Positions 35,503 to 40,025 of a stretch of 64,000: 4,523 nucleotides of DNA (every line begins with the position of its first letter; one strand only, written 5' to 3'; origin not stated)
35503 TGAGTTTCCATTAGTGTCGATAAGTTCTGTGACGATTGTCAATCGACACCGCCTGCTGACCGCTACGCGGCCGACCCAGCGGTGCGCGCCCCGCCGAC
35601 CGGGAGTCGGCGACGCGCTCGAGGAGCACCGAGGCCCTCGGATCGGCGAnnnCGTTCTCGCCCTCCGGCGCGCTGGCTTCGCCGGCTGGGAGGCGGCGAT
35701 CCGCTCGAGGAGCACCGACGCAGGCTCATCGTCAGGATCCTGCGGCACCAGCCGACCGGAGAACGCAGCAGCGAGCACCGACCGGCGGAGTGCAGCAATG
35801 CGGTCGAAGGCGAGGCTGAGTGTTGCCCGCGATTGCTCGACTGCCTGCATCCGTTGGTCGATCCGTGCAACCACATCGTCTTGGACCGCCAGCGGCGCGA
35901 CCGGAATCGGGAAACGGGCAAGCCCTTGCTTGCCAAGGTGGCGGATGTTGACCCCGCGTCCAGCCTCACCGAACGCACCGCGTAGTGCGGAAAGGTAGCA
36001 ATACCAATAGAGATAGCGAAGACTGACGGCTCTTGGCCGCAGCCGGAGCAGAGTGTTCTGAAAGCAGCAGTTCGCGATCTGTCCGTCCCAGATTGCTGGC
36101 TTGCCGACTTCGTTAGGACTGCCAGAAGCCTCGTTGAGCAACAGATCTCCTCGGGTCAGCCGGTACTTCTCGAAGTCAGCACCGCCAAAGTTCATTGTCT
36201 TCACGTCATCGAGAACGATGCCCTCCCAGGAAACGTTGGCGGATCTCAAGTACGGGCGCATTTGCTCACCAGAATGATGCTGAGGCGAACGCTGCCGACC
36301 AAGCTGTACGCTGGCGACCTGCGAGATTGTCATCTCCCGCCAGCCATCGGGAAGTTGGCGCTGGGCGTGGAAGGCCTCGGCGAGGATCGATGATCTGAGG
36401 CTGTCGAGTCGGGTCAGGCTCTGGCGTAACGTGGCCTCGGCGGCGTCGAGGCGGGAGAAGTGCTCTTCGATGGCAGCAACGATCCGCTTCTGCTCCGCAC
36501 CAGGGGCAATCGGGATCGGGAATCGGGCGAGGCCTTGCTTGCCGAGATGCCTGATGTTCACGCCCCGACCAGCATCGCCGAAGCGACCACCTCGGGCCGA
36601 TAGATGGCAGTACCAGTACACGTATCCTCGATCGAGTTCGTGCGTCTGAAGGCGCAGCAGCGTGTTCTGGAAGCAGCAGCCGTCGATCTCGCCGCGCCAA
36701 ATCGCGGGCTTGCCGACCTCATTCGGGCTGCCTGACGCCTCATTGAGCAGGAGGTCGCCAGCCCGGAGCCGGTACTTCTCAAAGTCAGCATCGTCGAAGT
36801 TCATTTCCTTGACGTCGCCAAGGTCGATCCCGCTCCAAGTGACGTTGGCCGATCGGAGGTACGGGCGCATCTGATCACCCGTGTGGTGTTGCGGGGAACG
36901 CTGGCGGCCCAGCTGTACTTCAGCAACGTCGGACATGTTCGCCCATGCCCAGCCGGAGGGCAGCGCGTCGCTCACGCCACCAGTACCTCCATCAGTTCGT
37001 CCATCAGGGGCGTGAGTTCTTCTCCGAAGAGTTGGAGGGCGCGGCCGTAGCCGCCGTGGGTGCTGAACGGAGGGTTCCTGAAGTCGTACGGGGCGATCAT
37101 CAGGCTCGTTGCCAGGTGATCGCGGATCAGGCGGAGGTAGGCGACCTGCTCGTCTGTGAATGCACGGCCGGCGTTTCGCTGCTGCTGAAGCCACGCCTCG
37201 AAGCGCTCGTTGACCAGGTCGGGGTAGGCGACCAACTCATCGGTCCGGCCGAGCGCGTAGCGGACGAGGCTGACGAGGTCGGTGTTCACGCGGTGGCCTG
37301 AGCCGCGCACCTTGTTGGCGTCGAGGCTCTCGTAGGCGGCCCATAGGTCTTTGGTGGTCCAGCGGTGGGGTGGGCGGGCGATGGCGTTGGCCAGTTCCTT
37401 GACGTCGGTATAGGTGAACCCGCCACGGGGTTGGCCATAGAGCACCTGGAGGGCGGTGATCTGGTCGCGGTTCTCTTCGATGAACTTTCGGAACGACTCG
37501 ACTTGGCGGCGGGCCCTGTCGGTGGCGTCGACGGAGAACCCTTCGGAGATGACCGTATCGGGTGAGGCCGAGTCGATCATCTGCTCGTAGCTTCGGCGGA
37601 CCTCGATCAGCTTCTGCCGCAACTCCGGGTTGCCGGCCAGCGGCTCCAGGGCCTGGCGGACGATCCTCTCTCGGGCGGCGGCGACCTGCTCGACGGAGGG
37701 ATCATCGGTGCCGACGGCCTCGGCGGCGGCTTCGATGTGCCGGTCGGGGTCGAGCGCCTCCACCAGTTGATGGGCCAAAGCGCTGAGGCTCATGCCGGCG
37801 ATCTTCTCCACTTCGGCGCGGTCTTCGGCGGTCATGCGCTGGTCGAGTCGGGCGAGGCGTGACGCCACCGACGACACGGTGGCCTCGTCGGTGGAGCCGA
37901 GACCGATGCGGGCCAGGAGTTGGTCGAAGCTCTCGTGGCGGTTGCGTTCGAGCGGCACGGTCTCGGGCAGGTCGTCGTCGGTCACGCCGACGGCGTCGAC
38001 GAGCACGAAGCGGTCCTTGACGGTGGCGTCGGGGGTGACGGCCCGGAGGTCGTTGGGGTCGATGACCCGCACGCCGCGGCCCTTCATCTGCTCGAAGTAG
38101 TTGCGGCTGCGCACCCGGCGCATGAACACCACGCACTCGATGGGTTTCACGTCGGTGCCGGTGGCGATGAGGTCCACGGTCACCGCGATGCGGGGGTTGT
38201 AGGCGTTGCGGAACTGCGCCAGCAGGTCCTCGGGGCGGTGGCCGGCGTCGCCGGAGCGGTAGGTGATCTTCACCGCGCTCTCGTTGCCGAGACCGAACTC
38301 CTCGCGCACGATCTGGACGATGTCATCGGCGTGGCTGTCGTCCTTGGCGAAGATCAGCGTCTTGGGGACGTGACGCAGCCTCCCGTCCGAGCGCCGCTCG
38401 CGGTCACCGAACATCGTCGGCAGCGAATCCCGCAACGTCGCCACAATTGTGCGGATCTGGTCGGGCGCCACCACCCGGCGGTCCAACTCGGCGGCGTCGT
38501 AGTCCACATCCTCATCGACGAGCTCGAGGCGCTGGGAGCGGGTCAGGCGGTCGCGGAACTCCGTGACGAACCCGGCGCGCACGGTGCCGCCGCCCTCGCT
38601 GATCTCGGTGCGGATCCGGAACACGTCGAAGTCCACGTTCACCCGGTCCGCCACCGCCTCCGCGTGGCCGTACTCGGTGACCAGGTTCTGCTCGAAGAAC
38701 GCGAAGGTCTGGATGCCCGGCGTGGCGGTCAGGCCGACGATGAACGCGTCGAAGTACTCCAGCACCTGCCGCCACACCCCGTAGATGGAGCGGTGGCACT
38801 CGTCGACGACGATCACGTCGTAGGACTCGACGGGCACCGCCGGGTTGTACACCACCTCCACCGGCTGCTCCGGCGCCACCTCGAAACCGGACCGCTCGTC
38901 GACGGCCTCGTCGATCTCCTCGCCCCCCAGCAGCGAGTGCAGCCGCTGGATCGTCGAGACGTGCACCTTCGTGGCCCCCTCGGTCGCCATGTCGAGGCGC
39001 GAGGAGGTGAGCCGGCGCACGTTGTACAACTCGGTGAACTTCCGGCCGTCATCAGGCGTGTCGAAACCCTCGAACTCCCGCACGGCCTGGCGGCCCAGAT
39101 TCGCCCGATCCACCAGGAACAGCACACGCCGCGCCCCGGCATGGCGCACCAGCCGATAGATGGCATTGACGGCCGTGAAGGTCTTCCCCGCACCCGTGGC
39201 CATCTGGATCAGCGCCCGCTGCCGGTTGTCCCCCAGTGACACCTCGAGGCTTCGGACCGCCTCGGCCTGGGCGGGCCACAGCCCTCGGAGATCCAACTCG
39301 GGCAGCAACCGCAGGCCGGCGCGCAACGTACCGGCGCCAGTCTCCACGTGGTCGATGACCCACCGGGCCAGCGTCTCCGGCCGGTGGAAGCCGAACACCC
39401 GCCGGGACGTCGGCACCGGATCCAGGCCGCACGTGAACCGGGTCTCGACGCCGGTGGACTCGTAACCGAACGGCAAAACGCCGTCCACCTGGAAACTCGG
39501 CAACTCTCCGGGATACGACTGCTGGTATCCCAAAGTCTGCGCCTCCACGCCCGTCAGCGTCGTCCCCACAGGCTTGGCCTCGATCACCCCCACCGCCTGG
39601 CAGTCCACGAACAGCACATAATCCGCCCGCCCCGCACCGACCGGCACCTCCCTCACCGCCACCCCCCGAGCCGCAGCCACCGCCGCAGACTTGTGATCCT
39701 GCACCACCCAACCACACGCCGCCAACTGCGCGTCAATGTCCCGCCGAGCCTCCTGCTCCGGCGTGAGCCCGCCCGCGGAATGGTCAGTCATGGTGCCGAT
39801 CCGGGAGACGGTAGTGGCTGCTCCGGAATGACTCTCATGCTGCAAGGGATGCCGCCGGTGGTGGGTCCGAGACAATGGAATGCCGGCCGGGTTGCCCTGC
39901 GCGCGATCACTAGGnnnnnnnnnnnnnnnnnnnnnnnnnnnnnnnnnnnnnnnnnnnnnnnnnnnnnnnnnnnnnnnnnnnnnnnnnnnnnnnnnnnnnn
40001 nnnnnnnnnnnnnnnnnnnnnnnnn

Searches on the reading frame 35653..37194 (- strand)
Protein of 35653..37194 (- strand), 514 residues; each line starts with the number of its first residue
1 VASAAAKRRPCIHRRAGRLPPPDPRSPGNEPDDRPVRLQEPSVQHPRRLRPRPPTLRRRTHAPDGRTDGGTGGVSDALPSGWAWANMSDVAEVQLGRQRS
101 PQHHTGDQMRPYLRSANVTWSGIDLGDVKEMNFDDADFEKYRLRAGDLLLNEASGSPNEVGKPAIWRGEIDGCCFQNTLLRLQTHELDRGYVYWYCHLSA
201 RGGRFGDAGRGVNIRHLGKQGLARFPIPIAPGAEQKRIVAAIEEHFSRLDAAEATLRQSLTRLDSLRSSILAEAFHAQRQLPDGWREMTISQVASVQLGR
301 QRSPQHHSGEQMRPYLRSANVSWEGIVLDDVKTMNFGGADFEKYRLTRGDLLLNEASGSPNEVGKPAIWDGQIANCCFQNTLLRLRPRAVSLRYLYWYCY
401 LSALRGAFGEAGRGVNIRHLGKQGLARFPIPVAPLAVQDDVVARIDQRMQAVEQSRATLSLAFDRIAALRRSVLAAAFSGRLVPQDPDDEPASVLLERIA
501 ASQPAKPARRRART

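Call 93: search_protein_families(library=pfam, proteins=[window:35653-37194:-], max_evalue=0.00001)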
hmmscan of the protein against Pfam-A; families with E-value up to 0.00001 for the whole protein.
window:35653-37194:- (514 aa): 1 family
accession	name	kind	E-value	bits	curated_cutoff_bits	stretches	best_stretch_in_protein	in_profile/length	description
PF01420.25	Methylase_S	-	7.4e-09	36.5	22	0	79-261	1-167/168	Type I restriction modification DNA specificity domain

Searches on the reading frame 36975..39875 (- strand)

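Call 93: search_protein_families(library=pfam, proteins=[window:36975-39875:-], max_evalue=0.00001)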
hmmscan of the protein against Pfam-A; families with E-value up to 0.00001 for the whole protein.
window:36975-39875:- (967 aa): 4 families
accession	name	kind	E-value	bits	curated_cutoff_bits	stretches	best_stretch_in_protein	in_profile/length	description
PF08463.15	EcoEI_R_C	-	3e-35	122.1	24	1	792-965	4-162/163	EcoEI R protein C-terminal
PF04851.21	ResIII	-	4.7e-34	118.1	22.5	1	201-386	6-162/164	Type III restriction enzyme, res subunit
PF18766.7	SWI2_SNF2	-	3.3e-17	63.3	26.7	1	205-415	4-187/221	SWI2/SNF2 ATPase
PF00270.35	DEAD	-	1e-10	42.1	26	1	201-387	2-161/167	DEAD/DEAH box helicase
